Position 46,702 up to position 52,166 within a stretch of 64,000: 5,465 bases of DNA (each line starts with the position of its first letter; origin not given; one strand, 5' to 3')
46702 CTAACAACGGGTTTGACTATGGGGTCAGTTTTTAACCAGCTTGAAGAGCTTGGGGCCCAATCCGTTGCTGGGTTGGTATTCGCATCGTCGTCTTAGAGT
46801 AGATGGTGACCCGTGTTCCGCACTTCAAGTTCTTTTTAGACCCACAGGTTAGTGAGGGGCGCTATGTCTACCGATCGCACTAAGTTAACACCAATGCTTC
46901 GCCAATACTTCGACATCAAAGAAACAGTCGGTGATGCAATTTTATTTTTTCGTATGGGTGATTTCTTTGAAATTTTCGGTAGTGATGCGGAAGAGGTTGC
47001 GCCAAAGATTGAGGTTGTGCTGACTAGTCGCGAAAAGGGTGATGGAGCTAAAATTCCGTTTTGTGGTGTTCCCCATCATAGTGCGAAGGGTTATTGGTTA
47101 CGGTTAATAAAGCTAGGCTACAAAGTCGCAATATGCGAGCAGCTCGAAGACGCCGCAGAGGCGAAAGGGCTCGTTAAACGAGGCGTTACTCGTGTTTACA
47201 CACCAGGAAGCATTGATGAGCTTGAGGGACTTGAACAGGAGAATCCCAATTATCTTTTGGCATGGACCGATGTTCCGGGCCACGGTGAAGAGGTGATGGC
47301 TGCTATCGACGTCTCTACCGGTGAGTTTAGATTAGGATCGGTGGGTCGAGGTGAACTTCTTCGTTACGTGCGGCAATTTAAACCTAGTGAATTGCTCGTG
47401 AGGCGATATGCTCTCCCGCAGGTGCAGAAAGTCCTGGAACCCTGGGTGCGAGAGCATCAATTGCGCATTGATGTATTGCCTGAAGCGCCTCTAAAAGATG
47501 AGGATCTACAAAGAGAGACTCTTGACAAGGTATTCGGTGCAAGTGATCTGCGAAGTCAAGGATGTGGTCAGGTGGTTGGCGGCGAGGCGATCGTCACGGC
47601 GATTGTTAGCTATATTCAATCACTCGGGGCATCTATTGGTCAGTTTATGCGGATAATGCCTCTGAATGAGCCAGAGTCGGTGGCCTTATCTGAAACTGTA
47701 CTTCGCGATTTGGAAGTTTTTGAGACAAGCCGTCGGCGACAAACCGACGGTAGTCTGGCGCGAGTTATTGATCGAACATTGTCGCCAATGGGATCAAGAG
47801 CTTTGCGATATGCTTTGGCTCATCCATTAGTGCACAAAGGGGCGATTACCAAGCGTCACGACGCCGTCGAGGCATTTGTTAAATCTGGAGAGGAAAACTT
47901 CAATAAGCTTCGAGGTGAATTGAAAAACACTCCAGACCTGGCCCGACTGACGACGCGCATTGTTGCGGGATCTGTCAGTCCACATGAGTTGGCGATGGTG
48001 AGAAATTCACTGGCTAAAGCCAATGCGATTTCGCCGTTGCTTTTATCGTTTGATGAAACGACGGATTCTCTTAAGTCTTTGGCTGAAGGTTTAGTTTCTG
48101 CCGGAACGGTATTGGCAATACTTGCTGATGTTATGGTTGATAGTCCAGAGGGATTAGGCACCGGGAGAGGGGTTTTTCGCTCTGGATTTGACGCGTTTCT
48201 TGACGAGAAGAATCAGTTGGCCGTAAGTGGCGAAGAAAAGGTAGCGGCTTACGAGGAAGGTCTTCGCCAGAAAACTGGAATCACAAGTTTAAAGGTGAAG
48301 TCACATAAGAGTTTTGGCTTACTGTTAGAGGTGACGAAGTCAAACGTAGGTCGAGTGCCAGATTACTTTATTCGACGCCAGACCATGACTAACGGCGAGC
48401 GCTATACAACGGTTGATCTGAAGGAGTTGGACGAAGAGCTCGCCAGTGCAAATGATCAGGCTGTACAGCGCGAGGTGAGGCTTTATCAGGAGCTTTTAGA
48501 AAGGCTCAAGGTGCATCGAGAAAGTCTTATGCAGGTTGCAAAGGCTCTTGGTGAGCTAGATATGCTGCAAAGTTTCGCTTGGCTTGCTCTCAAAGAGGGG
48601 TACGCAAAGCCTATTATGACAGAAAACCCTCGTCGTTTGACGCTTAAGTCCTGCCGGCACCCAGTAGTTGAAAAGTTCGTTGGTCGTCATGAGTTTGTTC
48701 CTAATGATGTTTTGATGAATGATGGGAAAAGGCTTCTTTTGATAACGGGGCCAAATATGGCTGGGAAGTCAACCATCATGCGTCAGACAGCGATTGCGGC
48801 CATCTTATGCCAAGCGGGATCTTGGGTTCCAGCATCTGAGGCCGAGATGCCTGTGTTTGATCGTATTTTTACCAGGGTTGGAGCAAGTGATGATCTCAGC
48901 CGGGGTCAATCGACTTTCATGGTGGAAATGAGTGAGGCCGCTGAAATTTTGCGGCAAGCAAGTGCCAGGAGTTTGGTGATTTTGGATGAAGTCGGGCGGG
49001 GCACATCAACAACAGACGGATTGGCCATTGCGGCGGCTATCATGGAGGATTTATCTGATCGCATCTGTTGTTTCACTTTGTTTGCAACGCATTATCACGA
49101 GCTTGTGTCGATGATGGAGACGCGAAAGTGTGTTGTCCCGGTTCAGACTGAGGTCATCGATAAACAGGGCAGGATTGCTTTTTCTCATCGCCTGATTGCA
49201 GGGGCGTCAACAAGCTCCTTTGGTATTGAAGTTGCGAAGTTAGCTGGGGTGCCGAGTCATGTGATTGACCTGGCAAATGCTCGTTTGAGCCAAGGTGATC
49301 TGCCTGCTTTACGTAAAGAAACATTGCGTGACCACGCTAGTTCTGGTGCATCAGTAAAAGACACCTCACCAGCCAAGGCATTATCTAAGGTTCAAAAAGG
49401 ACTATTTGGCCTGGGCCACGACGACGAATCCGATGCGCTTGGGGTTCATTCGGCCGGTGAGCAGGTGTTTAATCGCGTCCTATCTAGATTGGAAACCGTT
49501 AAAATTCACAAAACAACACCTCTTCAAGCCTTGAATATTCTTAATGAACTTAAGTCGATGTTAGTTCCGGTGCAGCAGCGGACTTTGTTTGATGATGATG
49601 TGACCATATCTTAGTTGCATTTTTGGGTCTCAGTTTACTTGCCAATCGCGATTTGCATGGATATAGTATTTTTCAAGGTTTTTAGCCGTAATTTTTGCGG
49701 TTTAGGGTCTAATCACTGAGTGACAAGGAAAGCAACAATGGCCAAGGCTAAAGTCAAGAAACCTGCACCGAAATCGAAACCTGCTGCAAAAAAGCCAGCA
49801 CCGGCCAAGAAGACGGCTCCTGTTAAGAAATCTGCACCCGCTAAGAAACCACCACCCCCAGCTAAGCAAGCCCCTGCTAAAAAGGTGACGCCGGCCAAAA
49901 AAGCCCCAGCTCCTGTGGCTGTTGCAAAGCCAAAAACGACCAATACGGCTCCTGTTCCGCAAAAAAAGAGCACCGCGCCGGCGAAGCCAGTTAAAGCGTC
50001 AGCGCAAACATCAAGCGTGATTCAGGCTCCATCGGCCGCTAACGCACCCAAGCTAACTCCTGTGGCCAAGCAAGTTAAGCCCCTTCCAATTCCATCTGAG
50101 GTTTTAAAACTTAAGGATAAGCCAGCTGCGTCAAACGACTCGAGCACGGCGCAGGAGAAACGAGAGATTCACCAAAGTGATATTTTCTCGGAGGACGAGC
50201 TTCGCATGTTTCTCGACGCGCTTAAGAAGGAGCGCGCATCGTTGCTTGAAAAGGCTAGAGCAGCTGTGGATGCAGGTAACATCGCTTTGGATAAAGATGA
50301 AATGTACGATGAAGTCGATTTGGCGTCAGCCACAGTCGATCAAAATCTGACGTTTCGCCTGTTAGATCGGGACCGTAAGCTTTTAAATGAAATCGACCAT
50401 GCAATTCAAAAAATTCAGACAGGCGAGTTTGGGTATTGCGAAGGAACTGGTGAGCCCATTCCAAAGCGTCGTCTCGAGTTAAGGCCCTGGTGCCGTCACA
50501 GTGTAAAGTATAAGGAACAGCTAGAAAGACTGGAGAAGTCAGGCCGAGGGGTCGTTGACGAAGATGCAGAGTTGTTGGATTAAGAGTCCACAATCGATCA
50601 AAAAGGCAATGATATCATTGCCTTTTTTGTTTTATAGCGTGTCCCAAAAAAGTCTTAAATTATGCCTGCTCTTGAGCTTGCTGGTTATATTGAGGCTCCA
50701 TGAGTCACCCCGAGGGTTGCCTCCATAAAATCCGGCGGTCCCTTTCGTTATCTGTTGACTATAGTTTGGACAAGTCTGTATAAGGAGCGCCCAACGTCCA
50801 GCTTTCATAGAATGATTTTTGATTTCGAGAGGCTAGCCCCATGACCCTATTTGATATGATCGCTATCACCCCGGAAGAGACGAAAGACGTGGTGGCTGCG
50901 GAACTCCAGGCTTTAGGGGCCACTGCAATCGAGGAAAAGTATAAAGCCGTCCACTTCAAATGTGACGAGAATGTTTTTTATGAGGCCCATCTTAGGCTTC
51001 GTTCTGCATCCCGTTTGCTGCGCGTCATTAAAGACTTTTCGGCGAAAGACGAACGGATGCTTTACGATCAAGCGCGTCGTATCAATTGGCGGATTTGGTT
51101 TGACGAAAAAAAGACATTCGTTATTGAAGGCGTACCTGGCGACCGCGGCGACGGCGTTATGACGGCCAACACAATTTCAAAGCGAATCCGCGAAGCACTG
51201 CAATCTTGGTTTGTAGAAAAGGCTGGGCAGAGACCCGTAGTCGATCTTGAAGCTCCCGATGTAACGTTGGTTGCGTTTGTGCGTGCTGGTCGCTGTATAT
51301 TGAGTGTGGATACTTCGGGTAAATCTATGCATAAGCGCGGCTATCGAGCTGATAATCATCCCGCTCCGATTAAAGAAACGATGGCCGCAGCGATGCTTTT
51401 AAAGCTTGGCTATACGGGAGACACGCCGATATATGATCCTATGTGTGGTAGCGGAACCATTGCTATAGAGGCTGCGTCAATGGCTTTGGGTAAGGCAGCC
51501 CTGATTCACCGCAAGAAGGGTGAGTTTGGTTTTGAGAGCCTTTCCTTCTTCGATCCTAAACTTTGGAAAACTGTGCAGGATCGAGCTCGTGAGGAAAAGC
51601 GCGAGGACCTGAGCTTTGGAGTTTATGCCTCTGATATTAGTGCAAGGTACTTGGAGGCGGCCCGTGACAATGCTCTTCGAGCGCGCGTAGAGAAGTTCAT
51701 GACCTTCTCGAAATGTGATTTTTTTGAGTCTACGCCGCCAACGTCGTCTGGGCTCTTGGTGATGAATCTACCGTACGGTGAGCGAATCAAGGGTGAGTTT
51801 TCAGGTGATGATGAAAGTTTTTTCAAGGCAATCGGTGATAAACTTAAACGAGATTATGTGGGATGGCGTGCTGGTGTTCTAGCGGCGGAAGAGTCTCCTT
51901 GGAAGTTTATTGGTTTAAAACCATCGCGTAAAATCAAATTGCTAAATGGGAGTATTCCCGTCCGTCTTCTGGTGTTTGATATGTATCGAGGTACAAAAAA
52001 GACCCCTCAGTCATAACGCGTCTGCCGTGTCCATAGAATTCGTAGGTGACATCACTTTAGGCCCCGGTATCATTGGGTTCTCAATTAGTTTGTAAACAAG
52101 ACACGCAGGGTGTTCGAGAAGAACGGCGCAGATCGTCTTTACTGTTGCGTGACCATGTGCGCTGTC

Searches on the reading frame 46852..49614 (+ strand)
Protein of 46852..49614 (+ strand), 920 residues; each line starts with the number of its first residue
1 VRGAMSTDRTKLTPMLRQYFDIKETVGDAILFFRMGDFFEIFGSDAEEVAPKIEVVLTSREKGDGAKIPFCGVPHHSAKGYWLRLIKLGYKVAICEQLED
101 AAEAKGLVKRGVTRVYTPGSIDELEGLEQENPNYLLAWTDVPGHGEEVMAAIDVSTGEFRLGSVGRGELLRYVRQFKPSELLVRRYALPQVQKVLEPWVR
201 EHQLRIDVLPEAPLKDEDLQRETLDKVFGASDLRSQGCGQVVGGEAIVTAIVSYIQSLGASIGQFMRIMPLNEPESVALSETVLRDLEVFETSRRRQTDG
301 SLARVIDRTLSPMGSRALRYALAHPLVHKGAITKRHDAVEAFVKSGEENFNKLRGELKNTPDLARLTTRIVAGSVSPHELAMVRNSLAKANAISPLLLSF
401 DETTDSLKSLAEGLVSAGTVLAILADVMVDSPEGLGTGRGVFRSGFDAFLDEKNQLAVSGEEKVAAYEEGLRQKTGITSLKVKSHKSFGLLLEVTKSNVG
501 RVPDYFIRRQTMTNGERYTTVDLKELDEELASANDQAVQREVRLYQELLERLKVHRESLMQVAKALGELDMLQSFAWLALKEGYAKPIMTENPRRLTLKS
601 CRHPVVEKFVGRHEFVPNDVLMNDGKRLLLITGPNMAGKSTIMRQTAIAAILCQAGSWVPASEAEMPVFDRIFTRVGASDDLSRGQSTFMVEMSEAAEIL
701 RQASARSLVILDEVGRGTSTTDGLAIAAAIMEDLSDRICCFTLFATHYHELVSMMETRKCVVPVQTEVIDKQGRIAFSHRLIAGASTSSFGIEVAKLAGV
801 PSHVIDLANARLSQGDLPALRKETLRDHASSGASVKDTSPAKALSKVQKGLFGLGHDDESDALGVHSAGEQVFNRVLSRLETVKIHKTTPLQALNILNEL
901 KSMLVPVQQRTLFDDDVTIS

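Call 11: search_protein_families(library=pfam, proteins=[window:46852-49614:+], max_evalue=0.001)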
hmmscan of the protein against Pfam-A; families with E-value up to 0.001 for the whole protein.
window:46852-49614:+ (920 aa): 5 families
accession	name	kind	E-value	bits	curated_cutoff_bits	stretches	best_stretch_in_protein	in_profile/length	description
PF00488.27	MutS_V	-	5.9e-75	251.8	30.2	1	630-813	2-185/188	MutS domain V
PF01624.25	MutS_I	-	1.8e-38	131.7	20.6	1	13-122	1-110/113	MutS domain I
PF05192.23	MutS_III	-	2.2e-38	133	34.1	1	284-576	3-194/194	MutS domain III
PF05190.23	MutS_IV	-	1.2e-23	83.7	22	1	445-535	1-91/92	MutS family domain IV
PF05188.22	MutS_II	-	1.1e-05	26.3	25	1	148-257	15-123/133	MutS domain II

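Call 24: find_homologous_proteins(query=window:46852-49614:+, max_evalue=1e-50)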
Query window:46852-49614:+ (920 aa): 6130 proteins with E <= 1e-50 among 8000 candidates; the best 120 are listed.
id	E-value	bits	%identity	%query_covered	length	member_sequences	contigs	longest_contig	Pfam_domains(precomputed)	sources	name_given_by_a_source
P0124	0.0e+0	2021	100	100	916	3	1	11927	PF01624.26,PF05192.24,PF05188.24,PF05190.24,PF00488.28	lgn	-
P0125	0.0e+0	1599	77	99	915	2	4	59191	PF01624.26,PF05192.24,PF05190.24,PF00488.28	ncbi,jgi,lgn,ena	jgi:DNA mismatch repair protein MutS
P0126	0.0e+0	1573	76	99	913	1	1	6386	PF01624.26,PF05192.24,PF05190.24,PF00488.28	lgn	-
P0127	0.0e+0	1504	74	99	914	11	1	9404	PF01624.26,PF05192.24,PF05188.24,PF05190.24,PF00488.28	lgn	-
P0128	0.0e+0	1479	72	100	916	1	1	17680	PF01624.26,PF05192.24,PF05188.24,PF05190.24,PF00488.28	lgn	-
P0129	0.0e+0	1469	71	99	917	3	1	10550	PF01624.26,PF05192.24,PF05190.24,PF00488.28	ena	-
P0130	0.0e+0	1448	70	100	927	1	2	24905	PF01624.26,PF05192.24,PF05190.24,PF00488.28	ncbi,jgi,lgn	jgi:DNA mismatch repair protein MutS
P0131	0.0e+0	1441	70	99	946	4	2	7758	PF01624.26,PF05192.24,PF05188.24,PF05190.24,PF00488.28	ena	-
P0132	0.0e+0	1432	69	99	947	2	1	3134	PF01624.26,PF05192.24,PF05188.24,PF05190.24,PF00488.28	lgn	-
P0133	0.0e+0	1416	69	99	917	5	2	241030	PF01624.26,PF05192.24,PF05190.24,PF00488.28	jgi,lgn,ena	-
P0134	0.0e+0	1408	69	99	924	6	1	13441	PF01624.26,PF05192.24,PF05190.24,PF00488.28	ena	-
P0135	0.0e+0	1352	66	100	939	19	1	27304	PF01624.26,PF05192.24,PF05190.24,PF00488.28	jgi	jgi:DNA mismatch repair protein MutS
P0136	0.0e+0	1345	67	99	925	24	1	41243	PF01624.26,PF05192.24,PF05190.24,PF00488.28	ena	-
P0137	0.0e+0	1344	66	99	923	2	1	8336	PF01624.26,PF05192.24,PF05190.24,PF00488.28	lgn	-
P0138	0.0e+0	1335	66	99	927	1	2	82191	PF01624.26,PF05192.24,PF05190.24,PF00488.28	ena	-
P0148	0.0e+0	1079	55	98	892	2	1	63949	PF01624.26,PF05192.24,PF05188.24,PF05190.24,PF00488.28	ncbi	-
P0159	7.8e-288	975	51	100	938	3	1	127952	PF01624.26,PF05192.24,PF05190.24,PF00488.28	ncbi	-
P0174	1.8e-281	954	53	98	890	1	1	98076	PF01624.26,PF05192.24,PF05188.24,PF05190.24,PF00488.28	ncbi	-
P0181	3.5e-280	950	56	87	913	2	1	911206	PF01624.26,PF05192.24,PF05188.24,PF05190.24,PF00488.28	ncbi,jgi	jgi:DNA mismatch repair protein MutS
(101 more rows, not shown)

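Call 81: list_cluster_members(proteins=[P0125, P0130, P0148, P0159, P0174, P0181, P0248, P0249, P0252, P0011])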
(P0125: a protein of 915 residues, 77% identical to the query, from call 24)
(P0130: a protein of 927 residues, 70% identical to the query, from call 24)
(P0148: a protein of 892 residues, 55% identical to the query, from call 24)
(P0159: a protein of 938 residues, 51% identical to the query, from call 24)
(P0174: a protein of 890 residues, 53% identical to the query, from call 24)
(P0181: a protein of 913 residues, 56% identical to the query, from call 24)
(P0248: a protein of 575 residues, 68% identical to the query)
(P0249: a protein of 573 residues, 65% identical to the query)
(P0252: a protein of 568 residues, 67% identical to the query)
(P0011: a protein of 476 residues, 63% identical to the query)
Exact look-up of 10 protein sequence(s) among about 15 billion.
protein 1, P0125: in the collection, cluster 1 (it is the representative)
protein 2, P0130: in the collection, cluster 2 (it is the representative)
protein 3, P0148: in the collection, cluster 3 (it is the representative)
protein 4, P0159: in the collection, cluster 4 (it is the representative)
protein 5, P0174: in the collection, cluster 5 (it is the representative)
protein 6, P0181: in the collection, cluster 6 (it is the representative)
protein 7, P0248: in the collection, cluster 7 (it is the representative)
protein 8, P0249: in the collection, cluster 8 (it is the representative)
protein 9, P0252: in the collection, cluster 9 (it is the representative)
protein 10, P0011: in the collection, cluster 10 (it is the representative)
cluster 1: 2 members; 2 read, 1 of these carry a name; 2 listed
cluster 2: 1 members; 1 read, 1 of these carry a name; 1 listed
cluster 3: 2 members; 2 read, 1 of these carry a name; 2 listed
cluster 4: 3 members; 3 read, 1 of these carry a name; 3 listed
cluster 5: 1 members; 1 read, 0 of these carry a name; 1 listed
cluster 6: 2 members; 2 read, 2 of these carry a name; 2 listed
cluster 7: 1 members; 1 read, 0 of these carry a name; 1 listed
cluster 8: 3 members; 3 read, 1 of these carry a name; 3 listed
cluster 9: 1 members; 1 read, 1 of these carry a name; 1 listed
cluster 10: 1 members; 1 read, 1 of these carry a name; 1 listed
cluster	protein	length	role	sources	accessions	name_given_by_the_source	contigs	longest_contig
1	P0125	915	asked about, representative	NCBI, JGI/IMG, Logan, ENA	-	DNA mismatch repair protein MutS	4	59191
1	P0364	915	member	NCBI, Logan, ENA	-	-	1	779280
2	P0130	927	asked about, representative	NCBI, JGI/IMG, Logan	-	DNA mismatch repair protein MutS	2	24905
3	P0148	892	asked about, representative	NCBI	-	-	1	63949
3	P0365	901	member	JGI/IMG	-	DNA mismatch repair protein MutS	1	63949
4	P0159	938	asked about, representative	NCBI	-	-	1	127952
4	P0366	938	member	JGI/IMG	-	DNA mismatch repair protein MutS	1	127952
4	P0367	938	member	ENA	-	-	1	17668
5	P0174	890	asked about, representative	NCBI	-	-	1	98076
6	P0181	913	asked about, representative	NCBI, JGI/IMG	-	DNA mismatch repair protein MutS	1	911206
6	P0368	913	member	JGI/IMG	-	DNA mismatch repair protein MutS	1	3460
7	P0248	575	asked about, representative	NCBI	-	-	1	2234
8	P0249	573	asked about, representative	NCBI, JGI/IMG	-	prolyl-tRNA synthetase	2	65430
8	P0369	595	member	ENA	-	-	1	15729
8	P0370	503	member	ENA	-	-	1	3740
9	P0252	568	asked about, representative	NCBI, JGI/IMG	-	prolyl-tRNA synthetase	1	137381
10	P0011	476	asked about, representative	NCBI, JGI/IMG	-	glucosamine--fructose-6-phosphate aminotransferase (isomerizing)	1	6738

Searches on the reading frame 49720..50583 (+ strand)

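Call 78: search_protein_families(library=pfam, proteins=[window:49720-50583:+], max_evalue=0.0001)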
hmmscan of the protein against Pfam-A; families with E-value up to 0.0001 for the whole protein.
window:49720-50583:+ (287 aa): 2 families
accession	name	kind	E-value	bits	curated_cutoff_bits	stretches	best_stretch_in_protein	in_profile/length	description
PF21157.2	DksA_N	-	2.2e-08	34.7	27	1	161-232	2-71/71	DnaK suppressor protein DksA, N-terminal domain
PF01258.23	zf-dskA_traR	-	4e-07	30.4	24.9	1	235-262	1-28/36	Prokaryotic dksA/traR C4-type zinc finger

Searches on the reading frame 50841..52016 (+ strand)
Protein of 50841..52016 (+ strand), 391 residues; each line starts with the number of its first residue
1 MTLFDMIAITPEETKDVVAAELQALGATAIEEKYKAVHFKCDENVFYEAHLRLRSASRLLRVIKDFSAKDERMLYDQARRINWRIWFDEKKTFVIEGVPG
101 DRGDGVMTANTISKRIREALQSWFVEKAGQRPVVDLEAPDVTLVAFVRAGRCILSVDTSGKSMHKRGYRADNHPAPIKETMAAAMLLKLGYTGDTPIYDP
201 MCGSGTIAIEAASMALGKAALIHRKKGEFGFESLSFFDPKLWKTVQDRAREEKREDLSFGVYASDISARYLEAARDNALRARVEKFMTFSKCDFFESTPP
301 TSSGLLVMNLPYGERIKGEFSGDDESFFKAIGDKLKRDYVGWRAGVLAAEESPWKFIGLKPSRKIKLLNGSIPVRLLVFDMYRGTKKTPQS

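Call 78: search_protein_families(library=pfam, proteins=[window:50841-52016:+], max_evalue=0.0001)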
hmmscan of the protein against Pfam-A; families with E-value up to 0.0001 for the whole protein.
window:50841-52016:+ (391 aa): 3 families
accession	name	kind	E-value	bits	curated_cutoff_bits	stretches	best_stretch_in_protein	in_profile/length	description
PF01170.24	UPF0020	-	2.7e-42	145.1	22.3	1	166-374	1-193/197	RMKL-like, methyltransferase domain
PF02926.22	THUMP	-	4.7e-12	46.6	20.6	1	69-157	2-84/84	THUMP domain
PF22020.1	RlmL_1st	-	1.8e-08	34.7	27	1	6-60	2-55/55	RlmL ferredoxin-like domain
